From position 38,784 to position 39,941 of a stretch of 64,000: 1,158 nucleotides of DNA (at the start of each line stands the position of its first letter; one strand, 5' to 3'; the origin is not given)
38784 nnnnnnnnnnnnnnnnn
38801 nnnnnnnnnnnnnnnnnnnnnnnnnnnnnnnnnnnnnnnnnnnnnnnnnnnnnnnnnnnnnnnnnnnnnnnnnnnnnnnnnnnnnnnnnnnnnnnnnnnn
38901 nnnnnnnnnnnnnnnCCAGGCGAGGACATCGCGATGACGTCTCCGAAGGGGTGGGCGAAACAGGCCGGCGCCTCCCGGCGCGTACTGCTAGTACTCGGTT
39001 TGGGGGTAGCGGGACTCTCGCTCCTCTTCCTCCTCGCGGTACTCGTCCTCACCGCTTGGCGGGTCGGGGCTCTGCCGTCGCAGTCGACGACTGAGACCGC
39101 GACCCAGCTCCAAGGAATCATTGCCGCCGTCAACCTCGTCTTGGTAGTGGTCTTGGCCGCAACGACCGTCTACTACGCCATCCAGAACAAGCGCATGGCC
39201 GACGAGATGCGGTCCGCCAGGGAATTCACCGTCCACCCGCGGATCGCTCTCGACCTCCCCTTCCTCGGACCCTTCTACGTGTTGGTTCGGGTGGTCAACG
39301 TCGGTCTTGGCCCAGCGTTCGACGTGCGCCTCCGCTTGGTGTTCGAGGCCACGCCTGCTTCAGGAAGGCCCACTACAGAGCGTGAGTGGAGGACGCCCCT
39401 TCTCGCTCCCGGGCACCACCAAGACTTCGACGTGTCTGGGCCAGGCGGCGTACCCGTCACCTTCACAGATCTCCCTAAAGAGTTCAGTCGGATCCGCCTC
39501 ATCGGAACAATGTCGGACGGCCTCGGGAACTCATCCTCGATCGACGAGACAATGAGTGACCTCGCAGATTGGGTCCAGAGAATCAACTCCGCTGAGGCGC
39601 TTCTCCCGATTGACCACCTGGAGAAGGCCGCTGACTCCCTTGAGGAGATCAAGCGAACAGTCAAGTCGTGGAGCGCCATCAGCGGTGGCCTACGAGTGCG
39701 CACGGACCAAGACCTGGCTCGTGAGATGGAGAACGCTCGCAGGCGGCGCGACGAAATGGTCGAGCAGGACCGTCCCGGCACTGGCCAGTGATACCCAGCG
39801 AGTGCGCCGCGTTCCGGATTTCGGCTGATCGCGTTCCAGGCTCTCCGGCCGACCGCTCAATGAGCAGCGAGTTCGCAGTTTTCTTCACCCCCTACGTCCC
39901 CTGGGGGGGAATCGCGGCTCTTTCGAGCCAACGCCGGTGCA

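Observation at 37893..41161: Operon with a stand-alone FtsH-like peptidase domain, a 2-TM protein and a second HEXXH protein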

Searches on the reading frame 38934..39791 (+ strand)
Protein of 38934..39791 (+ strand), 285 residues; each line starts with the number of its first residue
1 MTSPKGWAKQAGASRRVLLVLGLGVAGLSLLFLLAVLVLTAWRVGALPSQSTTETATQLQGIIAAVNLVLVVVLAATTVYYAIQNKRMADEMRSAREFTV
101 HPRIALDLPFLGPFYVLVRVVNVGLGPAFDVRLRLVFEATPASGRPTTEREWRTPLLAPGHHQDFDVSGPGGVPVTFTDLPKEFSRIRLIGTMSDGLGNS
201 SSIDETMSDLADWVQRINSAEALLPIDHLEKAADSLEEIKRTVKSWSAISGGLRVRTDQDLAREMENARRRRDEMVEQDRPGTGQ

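Call 3: search_protein_families(library=pfam, proteins=[window:38934-39791:+], max_evalue=1)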
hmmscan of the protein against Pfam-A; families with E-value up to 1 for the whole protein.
window:38934-39791:+ (285 aa): 8 families
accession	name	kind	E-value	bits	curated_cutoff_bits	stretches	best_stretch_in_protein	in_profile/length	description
PF23494.1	bPH_10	-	0.00078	19.3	27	1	13-87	7-81/151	YqeB-like bacterial PH domain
PF07332.16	Phage_holin_3_6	-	0.064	13.7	28.4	1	13-81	30-93/116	Putative Actinobacterial Holin-X, holin superfamily III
PF08733.15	PalH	-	0.086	12.3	34.1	1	34-89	189-245/332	PalH/RIM21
PF20967.2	MASE7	-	0.12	12.6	26.2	1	17-91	104-177/183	MASE7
PF17105.10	BRD4_CDT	-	0.18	11.7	27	1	255-277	3-25/44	C-terminal domain of bromodomain protein 4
PF25707.1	UL78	-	0.19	11.3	50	1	14-88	77-152/361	Herpesvirus UL78 G protein-coupled receptor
PF12576.13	DUF3754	-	0.2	12.1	27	1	33-88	77-117/137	Protein of unknown function (DUF3754)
PF04415.17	DUF515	-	0.31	9.9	29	1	59-90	30-61/449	Protein of unknown function (DUF515)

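Call 5: search_protein_families(library=padloc, proteins=[window:38934-39791:+], max_evalue=1)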
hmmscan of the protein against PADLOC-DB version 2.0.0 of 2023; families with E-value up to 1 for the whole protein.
window:38934-39791:+ (285 aa): 0 families

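Call 6: search_protein_families(library=ncbifam, proteins=[window:38934-39791:+], max_evalue=1)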
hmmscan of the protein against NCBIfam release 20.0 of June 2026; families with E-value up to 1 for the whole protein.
window:38934-39791:+ (285 aa): 2 families
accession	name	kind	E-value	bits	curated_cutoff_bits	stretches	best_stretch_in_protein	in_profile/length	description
NF041091.1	asp_aminotase_Arch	equivalog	0.016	14.1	550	1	39-122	236-321/376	aspartate aminotransferase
TIGR02866.1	CoxB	equivalog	0.21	11.1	147.7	1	26-90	20-87/202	cytochrome c oxidase subunit II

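Call 7: search_protein_families(library=phrogs, proteins=[window:38934-39791:+], max_evalue=1)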
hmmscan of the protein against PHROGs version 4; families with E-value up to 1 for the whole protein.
window:38934-39791:+ (285 aa): 3 families
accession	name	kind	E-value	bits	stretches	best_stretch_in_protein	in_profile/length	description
phrog_8015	-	unknown function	0.29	12.5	1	237-263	58-84/93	-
phrog_8002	-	unknown function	0.32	11.8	1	75-107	67-99/163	-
phrog_11802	-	unknown function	0.82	10.2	1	62-133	12-85/230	-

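Call 25: find_homologous_proteins(query=window:38934-39791:+, max_evalue=0.001)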
Query window:38934-39791:+ (285 aa): 1 proteins with E <= 0.001 among 8000 candidates.
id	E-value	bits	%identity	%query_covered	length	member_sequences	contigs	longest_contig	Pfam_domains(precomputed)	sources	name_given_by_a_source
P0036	1.1e-181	620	100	100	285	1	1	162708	-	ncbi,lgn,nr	ncbi:MAG TPA: hypothetical protein VNA57_04345 [Acidimicrobiales bacterium]|nr:hypothetical protein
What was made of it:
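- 38934..39791 (+): Gene 3: orphan 285-aa membrane protein. Two TM helices (about residues 17-41 and 57-84), a predicted cytoplasmic β-sandwich (116-206) and C-terminal helices (208-278). Only itself found among 5.8 billion proteins (call 25).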

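Call 40: search_dna_similar(query=window:38934-39791:+, collection=plasmids, mode=protein, max_evalue=0.01)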
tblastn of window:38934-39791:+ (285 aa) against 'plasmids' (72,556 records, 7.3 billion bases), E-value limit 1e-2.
No match.

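Call 44: predict_structure(protein=window:38934-39791:+)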
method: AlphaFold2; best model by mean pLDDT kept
length: 285 residues; sequences in the alignment: 1
mean_pLDDT: 60.9   pTM: 0.39
mean pLDDT of the five models: 60.9, 53.0, 49.9, 49.2, 44.0
residues with pLDDT >= 90: 0; 70-90: 92; 50-70: 111; < 50: 82
segments of 3 or more residues with pLDDT < 50: 1-10, 47-50, 92-112, 169-173, 221-260
pLDDT, mean of each block of 10 residues (from residue 1): 42 62 78 81 56 67 81 83 72 43 42 56 63 74 66 72 59 54 69 70 66 62 41 46 35 35 67 71 47
secondary structure, 60 per line:
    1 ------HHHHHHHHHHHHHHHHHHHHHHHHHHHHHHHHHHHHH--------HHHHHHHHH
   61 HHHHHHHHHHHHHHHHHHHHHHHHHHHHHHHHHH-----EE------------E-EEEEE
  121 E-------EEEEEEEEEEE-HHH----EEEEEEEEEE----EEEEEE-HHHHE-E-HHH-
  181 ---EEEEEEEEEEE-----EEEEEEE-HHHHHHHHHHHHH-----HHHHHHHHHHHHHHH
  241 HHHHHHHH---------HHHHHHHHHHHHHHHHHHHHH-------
elements in order: H7-43 H52-94 E116-121 E129-139 E148-157 E162-167 H169-172 E184-194 E200-206 H208-220 H226-248 H258-278
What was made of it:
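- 38934..39791 (+): Single-sequence AF2 model, pLDDT 60.9 (call 44).
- The gene-3 model has low confidence (call 44). The gene-3 ORF is long and has a coherent architecture (call 44).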

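Call 66: fold_search(model_id=the predicted structure, library=pdb)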
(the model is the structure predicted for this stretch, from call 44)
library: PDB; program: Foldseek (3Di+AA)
matches with E <= 10: 1142; with E <= 0.001: 3
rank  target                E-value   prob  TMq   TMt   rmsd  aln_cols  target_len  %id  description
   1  7adi_A                3.7e-04  0.99  0.25  0.26  13.5       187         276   17  KirBac3.1 W46R: role of a highly conserved tryptophan at the membrane-water interface of Kir channel (released 2022-01-12)
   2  1xl4_B                7.9e-04  0.99  0.26  0.27  12.6       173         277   16  Intermediate gating structure 1 of the inwardly rectifying K+ channel KirBac3.1 (released 2004-12-07)
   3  3zrs                  1.0e-03  0.98  0.24  0.24  12.3       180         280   16  X-ray crystal structure of a KirBac potassium channel highlights a mechanism of channel opening at the bundle-crossing g (released 2012-01-11)
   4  7u7m_B                1.1e-03  0.99  0.26  0.24  14.9       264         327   13  Cryo-EM structure of the pancreatic ATP-sensitive potassium channel in the presence of carbamazepine and ATP with Kir6 (released 2022-08-31)
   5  7tys_B                1.1e-03  0.99  0.26  0.23  14.9       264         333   13  Cryo-EM structure of the pancreatic ATP-sensitive potassium channel bound to ATP and repaglinide with Kir6.2-CTD in th (released 2022-08-31)
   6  1xl6_A                1.5e-03  0.98  0.24  0.24  12.6       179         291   15  Intermediate gating structure 2 of the inwardly rectifying K+ channel KirBac3.1 (released 2004-12-07)
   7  6o9v_B                1.6e-03  0.99  0.26  0.26  12.3       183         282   15  KirBac3.1 mutant at a resolution of 3.1 Angstroms (released 2020-05-27)
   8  2wlh                  1.6e-03  0.97  0.24  0.24  13.2       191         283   16  POTASSIUM CHANNEL FROM MAGNETOSPIRILLUM MAGNETOTACTICUM (released 2010-06-09)
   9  6o9u                  1.7e-03  0.98  0.25  0.26  12.2       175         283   16  KirBac3.1 at a resolution of 2 Angstroms (released 2020-05-27)
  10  2wlo_B                1.9e-03  0.97  0.24  0.25  12.7       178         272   17  POTASSIUM CHANNEL FROM MAGNETOSPIRILLUM MAGNETOTACTICUM (released 2010-06-23)
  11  2x6c                  1.9e-03  0.95  0.23  0.25  14.5       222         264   18  Potassium Channel from Magnetospirillum Magnetotacticum (released 2010-06-23)
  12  7n9l                  2.0e-03  0.98  0.26  0.26  12.0       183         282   14  KirBac3.1 C71S C262S (released 2021-12-29)
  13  2wlm_B                2.1e-03  0.97  0.24  0.25  12.4       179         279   16  POTASSIUM CHANNEL FROM MAGNETOSPIRILLUM MAGNETOTACTICUM (released 2010-06-09)
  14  2wlj_B                2.3e-03  0.98  0.26  0.27  12.4       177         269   15  Potassium channel from Magnetospirillum magnetotacticum (released 2010-06-09)
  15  2wln_A                2.4e-03  0.97  0.24  0.24  12.3       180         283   16  POTASSIUM CHANNEL FROM MAGNETOSPIRILLUM MAGNETOTACTICUM (released 2010-06-09)
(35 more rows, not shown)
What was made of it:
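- On Bacterial PH-domain membrane proteins (PF23494 bPH_10): The Foldseek hits are Ig- or arrestin-like at TM about 0.25 (call 66).
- Tried and rejected: Gene 3 has an 8-residue predicted loop between its TM helices (call 44), which I judge too short for a pore loop, so I rejected a K+ channel (call 66).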

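Call 72: search_solved_structures(query=window:38934-39791:+, max_evalue=10, show_alignments=1)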
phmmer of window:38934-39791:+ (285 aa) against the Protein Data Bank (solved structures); distinct sequences matched with E-value up to 10: 11.
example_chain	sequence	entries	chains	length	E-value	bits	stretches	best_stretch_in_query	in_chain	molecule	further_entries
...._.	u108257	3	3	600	0.43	13.4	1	15-87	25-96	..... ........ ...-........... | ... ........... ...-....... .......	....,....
6b9f_A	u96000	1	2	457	0.8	12.5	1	48-121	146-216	Atlastin-1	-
6b9e_A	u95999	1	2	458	0.8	12.5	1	48-121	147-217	Atlastin-1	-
6b9g_B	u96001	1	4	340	0.94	12.3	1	50-121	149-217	Atlastin-1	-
6xjn_A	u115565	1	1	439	1.4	11.7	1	50-121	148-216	Atlastin-1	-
4idp_A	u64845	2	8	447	1.4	11.7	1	50-121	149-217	Atlastin-1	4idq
3q5d_A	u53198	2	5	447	1.4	11.7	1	50-121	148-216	Atlastin-1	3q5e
4idn_A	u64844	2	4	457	1.5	11.6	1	50-121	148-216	Atlastin-1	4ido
3qnu_A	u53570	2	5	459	1.5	11.6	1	50-121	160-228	Atlastin-1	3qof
7ol3_A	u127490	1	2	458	1.5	11.6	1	50-121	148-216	Atlastin-1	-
6b9d_A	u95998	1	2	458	1.5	11.6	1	50-121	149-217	Atlastin-1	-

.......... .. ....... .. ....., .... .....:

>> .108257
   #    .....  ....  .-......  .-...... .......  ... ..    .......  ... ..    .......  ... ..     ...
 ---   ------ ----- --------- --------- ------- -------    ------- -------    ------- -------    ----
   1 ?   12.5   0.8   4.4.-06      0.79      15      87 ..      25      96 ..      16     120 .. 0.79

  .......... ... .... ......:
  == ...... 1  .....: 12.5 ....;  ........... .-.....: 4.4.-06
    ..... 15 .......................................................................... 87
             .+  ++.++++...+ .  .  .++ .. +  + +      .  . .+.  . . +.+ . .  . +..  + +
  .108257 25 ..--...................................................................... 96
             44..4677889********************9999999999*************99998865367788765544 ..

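Call 74: find_related_loci(query=window:38934-39791:+, collection=viral_contigs, flank=6000)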
Query window:38934-39791:+ (285 aa) in viral_contigs; peptide patterns used: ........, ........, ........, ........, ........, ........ (x = any residue, [..] = any of these).
No stretch of DNA in the collection matches any of the patterns.
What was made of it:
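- Gene 3 has no homologue anywhere (calls 25, 40, 74).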
